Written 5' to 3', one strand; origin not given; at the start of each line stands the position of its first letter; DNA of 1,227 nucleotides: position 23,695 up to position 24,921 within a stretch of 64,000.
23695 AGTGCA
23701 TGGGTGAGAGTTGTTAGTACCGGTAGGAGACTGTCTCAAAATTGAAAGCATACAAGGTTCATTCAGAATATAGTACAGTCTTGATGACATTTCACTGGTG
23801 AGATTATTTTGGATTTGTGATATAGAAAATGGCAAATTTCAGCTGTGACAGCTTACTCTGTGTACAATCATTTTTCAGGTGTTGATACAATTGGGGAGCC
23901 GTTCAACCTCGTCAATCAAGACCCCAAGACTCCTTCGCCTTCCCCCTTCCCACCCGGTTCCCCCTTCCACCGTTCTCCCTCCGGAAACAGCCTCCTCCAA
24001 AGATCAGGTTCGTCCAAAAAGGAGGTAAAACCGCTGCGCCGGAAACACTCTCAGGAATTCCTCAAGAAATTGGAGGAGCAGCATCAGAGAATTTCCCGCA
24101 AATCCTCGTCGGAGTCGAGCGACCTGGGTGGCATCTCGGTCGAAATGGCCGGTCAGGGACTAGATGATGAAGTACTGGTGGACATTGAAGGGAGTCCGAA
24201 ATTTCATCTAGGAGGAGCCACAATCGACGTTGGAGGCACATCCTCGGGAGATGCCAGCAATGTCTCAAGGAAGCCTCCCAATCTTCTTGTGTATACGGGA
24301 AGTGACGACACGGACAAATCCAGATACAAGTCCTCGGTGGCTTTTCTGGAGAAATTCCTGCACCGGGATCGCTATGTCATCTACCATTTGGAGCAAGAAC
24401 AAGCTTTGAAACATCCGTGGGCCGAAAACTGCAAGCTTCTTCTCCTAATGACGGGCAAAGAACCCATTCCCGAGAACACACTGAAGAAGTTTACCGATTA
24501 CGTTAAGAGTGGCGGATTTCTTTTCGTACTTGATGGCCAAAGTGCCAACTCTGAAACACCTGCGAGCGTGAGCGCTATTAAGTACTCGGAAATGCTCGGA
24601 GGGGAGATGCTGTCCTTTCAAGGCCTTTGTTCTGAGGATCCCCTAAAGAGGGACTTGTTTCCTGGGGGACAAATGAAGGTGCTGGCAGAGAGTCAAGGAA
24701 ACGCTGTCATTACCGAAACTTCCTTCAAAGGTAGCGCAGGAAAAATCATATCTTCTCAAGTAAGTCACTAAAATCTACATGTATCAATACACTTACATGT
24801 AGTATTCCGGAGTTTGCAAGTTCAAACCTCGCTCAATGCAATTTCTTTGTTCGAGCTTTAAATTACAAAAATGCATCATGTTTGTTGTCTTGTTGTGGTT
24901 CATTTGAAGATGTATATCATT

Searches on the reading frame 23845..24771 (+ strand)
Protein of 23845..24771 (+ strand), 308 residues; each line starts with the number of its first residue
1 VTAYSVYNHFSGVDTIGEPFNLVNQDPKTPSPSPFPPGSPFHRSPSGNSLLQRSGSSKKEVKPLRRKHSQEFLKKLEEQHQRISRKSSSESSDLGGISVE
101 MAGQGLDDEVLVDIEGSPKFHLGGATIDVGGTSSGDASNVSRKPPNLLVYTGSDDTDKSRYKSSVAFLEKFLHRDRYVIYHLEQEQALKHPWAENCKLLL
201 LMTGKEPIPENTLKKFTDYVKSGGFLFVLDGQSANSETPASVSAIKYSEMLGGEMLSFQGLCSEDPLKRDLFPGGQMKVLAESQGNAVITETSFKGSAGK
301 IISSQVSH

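Call 56: search_protein_families(library=pfam, proteins=[window:23845-24771:+], max_evalue=0.01)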
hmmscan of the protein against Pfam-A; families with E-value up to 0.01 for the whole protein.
window:23845-24771:+ (308 aa): 2 families
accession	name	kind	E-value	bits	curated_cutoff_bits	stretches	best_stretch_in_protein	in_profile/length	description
PF09825.15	BPL_N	-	7.3e-06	25.5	24.2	1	146-224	2-83/283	Biotin-protein ligase, N terminal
PF09822.16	ABC_transp_aux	-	0.00019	21.2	34.7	1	163-239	17-90/288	ABC-type uncharacterized transport system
